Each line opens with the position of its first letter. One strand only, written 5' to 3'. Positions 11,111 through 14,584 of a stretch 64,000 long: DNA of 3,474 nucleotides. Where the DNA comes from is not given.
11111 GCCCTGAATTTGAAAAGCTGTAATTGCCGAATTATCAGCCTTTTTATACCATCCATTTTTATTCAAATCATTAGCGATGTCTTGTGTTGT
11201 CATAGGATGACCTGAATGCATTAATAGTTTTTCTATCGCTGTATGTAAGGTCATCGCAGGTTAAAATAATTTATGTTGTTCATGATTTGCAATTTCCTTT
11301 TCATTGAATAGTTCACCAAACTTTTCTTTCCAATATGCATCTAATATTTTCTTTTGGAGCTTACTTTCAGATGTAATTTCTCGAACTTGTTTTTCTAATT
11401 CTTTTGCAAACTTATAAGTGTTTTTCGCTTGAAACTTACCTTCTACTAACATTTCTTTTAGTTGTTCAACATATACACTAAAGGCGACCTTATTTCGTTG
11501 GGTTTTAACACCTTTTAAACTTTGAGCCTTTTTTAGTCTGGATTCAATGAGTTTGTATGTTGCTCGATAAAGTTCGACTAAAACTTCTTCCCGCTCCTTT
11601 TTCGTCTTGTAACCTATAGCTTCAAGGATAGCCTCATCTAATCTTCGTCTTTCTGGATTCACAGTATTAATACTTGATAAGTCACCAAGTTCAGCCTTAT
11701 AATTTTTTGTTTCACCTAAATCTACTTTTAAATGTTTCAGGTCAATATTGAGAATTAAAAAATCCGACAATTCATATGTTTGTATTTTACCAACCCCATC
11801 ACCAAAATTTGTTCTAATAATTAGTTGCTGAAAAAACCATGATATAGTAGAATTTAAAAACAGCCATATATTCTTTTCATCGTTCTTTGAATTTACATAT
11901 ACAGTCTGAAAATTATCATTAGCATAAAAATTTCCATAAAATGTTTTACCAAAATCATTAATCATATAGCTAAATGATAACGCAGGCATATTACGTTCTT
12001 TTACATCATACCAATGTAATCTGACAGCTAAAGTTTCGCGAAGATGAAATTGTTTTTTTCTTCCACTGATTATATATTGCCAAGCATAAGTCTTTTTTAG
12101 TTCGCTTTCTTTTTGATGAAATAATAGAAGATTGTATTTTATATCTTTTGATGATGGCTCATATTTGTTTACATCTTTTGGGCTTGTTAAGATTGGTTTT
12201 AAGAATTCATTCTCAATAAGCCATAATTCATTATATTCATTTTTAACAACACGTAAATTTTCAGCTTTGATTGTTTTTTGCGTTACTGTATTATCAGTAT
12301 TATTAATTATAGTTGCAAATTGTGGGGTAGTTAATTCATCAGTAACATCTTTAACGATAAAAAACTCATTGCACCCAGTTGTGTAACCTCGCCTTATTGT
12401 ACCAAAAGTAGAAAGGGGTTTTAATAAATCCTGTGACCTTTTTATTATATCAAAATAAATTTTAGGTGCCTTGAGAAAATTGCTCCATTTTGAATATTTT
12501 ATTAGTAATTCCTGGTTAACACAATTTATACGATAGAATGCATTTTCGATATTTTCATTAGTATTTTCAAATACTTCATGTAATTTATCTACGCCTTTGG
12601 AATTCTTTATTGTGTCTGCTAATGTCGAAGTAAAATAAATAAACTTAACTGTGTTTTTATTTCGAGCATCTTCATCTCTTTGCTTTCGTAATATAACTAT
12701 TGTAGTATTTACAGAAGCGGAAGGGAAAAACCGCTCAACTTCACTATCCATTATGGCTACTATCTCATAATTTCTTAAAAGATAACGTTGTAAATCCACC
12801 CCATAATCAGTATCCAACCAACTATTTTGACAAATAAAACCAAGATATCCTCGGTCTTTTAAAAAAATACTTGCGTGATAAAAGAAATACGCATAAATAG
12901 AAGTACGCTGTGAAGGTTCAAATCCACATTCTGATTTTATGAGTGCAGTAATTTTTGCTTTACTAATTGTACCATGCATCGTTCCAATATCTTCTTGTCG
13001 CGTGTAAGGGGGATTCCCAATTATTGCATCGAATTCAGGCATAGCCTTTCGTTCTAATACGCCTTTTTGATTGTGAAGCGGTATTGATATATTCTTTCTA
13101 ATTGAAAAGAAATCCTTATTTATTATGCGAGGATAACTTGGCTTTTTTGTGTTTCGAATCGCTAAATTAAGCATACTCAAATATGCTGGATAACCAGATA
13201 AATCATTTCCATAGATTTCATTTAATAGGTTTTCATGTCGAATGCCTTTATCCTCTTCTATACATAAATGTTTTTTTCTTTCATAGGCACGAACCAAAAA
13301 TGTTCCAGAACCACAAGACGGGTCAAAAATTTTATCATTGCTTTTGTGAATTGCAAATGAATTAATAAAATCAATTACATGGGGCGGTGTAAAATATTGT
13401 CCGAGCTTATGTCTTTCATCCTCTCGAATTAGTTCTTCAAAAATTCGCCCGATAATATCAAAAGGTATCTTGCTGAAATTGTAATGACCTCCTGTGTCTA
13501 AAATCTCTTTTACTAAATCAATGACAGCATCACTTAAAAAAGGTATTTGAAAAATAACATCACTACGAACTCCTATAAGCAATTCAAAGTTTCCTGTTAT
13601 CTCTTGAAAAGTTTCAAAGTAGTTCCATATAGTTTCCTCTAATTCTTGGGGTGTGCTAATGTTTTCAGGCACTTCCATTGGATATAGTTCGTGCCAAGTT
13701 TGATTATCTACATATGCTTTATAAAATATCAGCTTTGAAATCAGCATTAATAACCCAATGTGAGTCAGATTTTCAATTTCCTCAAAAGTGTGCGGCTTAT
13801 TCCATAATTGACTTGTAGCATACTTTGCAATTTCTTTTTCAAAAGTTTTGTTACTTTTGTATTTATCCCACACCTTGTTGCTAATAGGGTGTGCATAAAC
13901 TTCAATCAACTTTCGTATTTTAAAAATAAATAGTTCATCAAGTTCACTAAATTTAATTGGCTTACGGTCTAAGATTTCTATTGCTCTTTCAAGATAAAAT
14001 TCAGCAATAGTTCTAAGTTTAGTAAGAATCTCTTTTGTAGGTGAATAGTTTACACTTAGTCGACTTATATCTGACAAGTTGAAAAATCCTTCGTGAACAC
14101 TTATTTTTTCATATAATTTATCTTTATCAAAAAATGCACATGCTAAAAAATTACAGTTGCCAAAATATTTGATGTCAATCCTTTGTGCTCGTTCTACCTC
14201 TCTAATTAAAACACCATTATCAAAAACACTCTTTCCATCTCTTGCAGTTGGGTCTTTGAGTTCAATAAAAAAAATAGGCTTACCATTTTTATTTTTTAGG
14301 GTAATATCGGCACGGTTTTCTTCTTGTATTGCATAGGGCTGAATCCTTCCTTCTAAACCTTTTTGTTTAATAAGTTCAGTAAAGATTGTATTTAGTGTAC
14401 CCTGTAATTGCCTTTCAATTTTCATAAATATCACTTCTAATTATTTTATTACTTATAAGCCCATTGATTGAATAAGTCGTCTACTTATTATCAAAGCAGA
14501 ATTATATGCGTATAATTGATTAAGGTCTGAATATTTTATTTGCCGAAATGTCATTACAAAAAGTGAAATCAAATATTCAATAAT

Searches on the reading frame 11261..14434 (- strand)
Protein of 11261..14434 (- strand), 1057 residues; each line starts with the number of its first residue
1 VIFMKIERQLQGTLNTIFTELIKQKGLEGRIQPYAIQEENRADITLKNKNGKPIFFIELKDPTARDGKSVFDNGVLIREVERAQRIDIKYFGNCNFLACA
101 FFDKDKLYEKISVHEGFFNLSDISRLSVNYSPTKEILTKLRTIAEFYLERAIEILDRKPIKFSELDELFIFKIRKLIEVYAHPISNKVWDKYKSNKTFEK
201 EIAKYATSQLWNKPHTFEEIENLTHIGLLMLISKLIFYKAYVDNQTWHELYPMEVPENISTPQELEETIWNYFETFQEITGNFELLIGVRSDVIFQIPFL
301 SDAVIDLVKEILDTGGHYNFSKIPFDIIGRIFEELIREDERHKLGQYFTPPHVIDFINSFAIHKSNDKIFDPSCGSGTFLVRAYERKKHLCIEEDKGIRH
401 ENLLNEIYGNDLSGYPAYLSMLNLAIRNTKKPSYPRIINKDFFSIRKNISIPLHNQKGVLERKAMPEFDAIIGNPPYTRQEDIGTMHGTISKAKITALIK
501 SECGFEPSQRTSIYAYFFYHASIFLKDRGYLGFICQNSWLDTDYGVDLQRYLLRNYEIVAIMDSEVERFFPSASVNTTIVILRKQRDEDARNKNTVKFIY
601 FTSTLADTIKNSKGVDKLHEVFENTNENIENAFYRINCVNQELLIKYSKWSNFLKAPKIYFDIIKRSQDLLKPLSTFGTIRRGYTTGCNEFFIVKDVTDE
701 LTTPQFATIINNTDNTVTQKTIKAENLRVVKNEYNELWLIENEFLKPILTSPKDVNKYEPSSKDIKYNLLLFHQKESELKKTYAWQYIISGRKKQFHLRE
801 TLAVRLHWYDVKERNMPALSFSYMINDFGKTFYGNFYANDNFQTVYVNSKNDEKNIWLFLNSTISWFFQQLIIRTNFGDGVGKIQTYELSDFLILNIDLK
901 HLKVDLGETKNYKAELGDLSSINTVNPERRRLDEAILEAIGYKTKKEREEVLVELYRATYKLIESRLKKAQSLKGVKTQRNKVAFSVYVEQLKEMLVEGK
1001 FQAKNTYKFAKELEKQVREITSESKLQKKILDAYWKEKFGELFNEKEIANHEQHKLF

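Call 4: search_protein_families(library=padloc, proteins=[window:11261-14434:-], max_evalue=0.01)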
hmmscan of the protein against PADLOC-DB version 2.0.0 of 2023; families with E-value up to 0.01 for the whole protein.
window:11261-14434:- (1057 aa): 48 families (the best 25 are shown)
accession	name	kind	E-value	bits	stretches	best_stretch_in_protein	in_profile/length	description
PDLC03606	REase_MTase_IIG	-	3.3e-41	139.4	1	320-695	315-689/935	Type IIG restriction enzyme-methyltransferase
PDLC03267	MTase_II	-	1.7e-38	130.9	2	339-758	7-367/539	Type II methyltransferase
PDLC03366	MTase_II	-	2.6e-30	103.7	3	469-696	109-319/568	Type II methyltransferase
PDLC04134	mad2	-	1.7e-29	101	1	263-592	211-450/492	mads_2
PDLC03021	MTase_I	-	1.4e-22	78.2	1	302-618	126-403/491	Type I methyltransferase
PDLC03335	MTase_II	-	2.6e-20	70.6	1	325-598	60-318/607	Type II methyltransferase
PDLC03630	REase_MTase_IIG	-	3.7e-20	69.4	2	304-413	324-455/1100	Type IIG restriction enzyme-methyltransferase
PDLC03226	MTase_II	-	8.7e-20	68.8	1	341-697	13-351/579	Type II methyltransferase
PDLC03313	MTase_II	-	2.6e-18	63.9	1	330-596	8-260/563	Type II methyltransferase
PDLC03248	MTase_II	-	5e-17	59.8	2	460-742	78-335/521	Type II methyltransferase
PDLC03612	REase_MTase_IIG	-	1.6e-16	57.7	1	467-901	806-1192/1247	Type IIG restriction enzyme-methyltransferase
PDLC03218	MTase_II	-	2.3e-16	57.5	1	297-594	220-491/532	Type II methyltransferase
PDLC03301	MTase_II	-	3.7e-16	56.8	2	465-579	164-272/604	Type II methyltransferase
PDLC03318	MTase_II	-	7e-16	55.7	2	317-386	316-385/723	Type II methyltransferase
PDLC03026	MTase_I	-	1e-15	55.9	1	308-608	103-379/487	Type I methyltransferase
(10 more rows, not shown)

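Call 5: search_protein_families(library=pfam, proteins=[window:11261-14434:-], max_evalue=0.01)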
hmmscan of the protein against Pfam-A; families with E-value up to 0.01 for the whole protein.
window:11261-14434:- (1057 aa): 4 families
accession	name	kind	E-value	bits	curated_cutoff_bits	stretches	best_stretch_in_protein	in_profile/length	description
PF02384.22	N6_Mtase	-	5.1e-27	95.4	20.4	1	326-607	4-252/311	N-6 DNA Methylase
PF07669.17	Eco57I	-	3.8e-22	79.6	25.3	1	405-570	1-171/171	Eco57I restriction-modification methylase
PF20473.4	MmeI_Mtase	-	2.4e-07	30.7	27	1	366-538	20-201/259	MmeI, DNA-methyltransferase domain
PF01170.24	UPF0020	-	0.00015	22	22.3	1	363-479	26-133/197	RMKL-like, methyltransferase domain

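Call 6: search_protein_families(library=ncbifam, proteins=[window:11261-14434:-], max_evalue=0.01)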
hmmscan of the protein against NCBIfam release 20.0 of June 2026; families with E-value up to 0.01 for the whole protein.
window:11261-14434:- (1057 aa): 6 families
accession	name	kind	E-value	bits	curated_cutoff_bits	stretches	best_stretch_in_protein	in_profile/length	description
NF047738.1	antiphage_MADS2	equivalog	1.3e-19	69.9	720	1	316-594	282-576/654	methylation-associated defense system DNA methyltransferase MAD2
NF033452.1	BREX_1_MTaseX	exception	1.5e-08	33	500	1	466-599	506-631/1210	BREX-1 system adenine-specific DNA-methyltransferase PglX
NF033451.1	BREX_2_MTaseX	equivalog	6.1e-08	30.8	400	1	466-597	357-482/1185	BREX-2 system adenine-specific DNA-methyltransferase PglX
NF033455.1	BREX_6_MTaseX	exception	0.00021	18.9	900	0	368-397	331-360/1319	BREX-6 system adenine-specific DNA-methyltransferase PglX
TIGR00536.1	hemK_fam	subfamily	0.0017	17.4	115.5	1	456-506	171-221/286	HemK family protein methyltransferase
TIGR03534.1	RF_mod_PrmC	equivalog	0.0087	15.5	199.1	0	365-506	88-196/253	peptide chain release factor N(5)-glutamine methyltransferase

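Call 31: find_related_loci(query=window:11261-14434:-, collection=metagenome_contigs, flank=7000)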
Query window:11261-14434:- (1057 aa) in metagenome_contigs; peptide patterns used: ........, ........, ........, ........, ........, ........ (x = any residue, [..] = any of these).
94 stretches matched a pattern; 14 encode a relative of the query (tblastn E <= 1e-3); 14 distinct loci.
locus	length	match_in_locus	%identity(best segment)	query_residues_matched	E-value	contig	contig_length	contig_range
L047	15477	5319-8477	74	5-1057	0e+0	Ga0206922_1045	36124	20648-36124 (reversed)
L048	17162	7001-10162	72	4-1057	0e+0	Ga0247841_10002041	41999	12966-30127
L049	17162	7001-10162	70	4-1057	0e+0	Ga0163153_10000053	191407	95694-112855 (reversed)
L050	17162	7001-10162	70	4-1057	0e+0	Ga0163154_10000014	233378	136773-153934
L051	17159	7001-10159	70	4-1057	0e+0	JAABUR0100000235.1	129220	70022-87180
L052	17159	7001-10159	70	4-1057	0e+0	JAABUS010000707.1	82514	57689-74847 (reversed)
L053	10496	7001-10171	70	4-1057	0e+0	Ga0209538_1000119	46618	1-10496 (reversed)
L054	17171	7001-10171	70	4-1057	0e+0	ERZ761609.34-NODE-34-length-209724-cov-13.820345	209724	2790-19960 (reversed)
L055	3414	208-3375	67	2-1057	0e+0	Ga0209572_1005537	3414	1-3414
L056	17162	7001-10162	71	4-1057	0e+0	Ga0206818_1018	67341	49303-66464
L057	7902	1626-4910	58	4-1057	0e+0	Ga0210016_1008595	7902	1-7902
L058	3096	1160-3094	79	2-646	0e+0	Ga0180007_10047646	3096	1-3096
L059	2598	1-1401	58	592-1057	0e+0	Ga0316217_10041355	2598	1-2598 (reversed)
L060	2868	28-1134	37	726-1057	1e-53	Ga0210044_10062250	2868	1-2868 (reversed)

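Call 32: search_solved_structures(query=window:11261-14434:-, max_evalue=0.001)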
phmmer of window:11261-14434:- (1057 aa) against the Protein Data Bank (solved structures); distinct sequences matched with E-value up to 0.001: 11.
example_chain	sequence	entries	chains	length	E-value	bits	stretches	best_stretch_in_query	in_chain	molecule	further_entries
7qw5_A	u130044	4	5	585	2.5e-11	45.4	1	367-696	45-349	Modification methylase BseCI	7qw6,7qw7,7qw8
3ufb_A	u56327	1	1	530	4.6e-11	44.5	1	307-486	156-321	Type I restriction-modification system methyltransferase subunit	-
5ybb_A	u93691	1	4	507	4.6e-09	37.8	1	309-441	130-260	Type I restriction-modification system methyltransferase subunit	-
7bst_D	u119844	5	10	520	1.1e-07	33.3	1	320-588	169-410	Type I restriction enzyme EcoR124II M protein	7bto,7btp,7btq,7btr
8w0p_A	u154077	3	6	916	1.9e-06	29.2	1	324-385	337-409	RM.BsaXI | site-specific DNA-methyltransferase (adenine-specific)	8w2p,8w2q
2okc_A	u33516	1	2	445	1.8e-05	25.9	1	324-424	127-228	Type I restriction enzyme StySJI M protein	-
2ibs_A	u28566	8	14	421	1.9e-05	25.9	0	342-385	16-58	Modification methylase TaqI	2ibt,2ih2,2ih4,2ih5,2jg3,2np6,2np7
1aqj_A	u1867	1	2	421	2.1e-05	25.7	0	342-384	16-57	ADENINE-N6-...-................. TAQI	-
1aqi_A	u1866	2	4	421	2.1e-05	25.7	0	342-384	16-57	ADENINE-N6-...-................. TAQI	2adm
7vru_A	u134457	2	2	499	3.4e-05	25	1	321-595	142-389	Site-specific DNA-methyltransferase (adenine-specific)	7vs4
1g38_A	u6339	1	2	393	0.00055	21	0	467-582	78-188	MODIFICATION METHYLASE TAQI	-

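Call 96: search_protein_families(library=pfam, proteins=[L057:1626-2525:+], max_evalue=1)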
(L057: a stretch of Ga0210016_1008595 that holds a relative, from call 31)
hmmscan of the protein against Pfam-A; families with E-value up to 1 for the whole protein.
L057:1626-2525:+ (300 aa): 3 families
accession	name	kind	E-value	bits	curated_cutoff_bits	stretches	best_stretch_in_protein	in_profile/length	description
PF04313.20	HSDR_N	-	0.0082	16.5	25.1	1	31-61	120-149/198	Type I restriction enzyme R protein N terminus (HSDR_N)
PF13588.12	HSDR_N_2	-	0.044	14.3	25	1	33-102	33-97/110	Type I restriction enzyme R protein N terminus (HSDR_N)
PF13964.12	Kelch_6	-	0.22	12.1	25.3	0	239-253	35-49/50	Kelch motif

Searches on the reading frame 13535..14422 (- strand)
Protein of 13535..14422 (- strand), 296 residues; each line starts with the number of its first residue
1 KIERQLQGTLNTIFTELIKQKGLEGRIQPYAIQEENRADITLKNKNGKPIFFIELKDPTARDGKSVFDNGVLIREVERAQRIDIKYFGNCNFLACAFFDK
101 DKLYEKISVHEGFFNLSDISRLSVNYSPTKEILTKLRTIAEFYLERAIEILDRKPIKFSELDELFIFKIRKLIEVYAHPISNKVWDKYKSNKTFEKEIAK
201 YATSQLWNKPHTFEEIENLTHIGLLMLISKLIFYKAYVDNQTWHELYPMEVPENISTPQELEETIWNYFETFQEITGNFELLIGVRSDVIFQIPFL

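Call 95: search_solved_structures(query=window:13535-14422:-, max_evalue=10)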
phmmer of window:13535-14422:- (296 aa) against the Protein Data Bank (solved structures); distinct sequences matched with E-value up to 10: 0.

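Call 96: search_protein_families(library=pfam, proteins=[window:13535-14422:-], max_evalue=1)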
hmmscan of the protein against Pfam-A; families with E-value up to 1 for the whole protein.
window:13535-14422:- (296 aa): 3 families
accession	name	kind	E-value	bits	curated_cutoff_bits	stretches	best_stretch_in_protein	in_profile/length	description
PF04313.20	HSDR_N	-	0.0052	17.1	25.1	1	33-60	123-149/198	Type I restriction enzyme R protein N terminus (HSDR_N)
PF13588.12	HSDR_N_2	-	0.04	14.5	25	1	33-73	34-74/110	Type I restriction enzyme R protein N terminus (HSDR_N)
PF11007.13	CotJA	-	0.51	10.7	25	0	236-250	5-19/35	Spore coat associated protein JA (CotJA)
